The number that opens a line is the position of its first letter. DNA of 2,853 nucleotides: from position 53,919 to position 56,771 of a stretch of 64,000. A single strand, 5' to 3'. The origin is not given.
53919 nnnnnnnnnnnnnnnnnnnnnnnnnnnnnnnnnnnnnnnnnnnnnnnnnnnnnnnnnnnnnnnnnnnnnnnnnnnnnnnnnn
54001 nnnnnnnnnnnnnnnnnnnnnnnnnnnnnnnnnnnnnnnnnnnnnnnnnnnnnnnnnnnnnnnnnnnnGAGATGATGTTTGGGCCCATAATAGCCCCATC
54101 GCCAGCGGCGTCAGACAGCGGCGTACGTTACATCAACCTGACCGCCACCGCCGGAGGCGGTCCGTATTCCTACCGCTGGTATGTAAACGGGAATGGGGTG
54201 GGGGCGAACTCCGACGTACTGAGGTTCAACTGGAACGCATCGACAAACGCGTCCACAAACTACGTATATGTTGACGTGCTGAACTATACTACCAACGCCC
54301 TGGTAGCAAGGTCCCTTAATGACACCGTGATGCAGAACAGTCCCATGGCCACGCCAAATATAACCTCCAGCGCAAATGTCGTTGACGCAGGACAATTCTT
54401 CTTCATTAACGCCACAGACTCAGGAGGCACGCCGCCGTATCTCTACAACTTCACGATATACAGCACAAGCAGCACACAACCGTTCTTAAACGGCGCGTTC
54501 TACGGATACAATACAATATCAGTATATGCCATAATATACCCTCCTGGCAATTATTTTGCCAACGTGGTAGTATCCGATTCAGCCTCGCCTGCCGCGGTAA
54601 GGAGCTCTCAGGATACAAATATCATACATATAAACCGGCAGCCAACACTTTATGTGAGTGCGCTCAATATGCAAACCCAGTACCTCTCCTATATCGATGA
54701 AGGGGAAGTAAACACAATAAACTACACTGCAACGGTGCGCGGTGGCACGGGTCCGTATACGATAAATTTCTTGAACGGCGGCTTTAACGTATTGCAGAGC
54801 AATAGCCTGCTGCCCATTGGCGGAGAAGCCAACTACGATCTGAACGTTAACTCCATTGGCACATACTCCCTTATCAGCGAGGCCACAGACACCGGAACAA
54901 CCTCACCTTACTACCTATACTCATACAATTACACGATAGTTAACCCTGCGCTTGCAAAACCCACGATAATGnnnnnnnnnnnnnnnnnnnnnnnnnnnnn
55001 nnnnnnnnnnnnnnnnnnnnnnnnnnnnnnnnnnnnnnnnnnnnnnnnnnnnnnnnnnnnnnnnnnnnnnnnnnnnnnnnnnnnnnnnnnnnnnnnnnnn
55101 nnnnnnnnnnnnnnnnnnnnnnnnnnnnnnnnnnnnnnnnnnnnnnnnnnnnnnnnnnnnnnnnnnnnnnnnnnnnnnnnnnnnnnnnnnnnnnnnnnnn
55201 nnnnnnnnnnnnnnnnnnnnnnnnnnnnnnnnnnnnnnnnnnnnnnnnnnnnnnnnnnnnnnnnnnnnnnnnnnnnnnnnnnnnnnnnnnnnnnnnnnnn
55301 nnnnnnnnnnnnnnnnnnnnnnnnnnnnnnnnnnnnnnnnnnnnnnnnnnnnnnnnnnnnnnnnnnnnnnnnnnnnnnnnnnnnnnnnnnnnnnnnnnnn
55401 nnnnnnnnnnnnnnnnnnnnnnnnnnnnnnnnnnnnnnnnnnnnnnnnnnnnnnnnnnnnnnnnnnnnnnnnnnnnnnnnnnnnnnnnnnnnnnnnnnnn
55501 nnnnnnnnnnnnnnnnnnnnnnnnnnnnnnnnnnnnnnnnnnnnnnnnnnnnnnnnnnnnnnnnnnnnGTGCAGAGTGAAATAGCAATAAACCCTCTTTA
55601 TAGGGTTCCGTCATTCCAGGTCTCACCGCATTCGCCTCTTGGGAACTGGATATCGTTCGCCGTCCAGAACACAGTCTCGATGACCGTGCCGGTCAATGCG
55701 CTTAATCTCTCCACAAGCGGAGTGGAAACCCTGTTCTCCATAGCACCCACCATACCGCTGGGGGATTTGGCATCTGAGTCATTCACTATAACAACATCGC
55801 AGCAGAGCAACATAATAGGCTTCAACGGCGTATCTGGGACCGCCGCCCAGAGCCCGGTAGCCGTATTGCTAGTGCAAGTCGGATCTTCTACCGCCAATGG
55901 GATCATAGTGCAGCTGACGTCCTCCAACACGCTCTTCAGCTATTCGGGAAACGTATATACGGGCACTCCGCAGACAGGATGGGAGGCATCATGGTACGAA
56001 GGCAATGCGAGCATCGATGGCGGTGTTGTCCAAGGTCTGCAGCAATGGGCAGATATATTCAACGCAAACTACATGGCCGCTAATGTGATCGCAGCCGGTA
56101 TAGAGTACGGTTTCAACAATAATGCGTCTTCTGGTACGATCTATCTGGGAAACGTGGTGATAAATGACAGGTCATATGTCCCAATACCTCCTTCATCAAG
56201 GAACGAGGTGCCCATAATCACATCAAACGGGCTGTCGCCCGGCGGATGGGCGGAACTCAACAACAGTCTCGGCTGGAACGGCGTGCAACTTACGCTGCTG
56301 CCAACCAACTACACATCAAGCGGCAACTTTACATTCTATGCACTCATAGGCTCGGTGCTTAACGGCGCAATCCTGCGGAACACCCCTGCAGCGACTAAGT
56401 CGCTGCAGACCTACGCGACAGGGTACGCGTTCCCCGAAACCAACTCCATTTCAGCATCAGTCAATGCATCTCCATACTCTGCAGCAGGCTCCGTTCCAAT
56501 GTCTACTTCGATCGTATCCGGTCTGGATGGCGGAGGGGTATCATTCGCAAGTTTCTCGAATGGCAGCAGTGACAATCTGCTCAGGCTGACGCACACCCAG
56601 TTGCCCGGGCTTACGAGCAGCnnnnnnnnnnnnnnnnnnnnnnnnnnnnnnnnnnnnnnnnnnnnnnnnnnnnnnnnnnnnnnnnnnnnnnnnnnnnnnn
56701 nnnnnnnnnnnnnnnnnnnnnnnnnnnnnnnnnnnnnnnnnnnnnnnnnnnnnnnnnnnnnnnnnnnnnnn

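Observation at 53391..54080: Eqolisin (G1 glutamic peptidase) domain with an intact Gln/Glu dyad embedded in a surface protein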

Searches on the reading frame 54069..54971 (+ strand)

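Call 8: search_protein_families(library=pfam, max_evalue=1, proteins=[window:54069-54971:+])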
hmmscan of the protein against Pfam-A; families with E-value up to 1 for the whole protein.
window:54069-54971:+ (301 aa): 1 family
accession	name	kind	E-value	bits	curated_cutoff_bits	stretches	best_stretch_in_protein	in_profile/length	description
PF13573.12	SprB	-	0.0071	16.4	28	2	220-238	18-36/37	SprB repeat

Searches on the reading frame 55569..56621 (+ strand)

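Call 8: search_protein_families(library=pfam, max_evalue=1, proteins=[window:55569-56621:+])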
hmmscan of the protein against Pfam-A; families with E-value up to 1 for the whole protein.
window:55569-56621:+ (351 aa): 1 family
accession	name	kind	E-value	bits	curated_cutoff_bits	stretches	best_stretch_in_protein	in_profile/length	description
PF11122.13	Spore-coat_CotD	-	0.04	14.9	22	1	281-333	35-87/90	Inner spore coat protein D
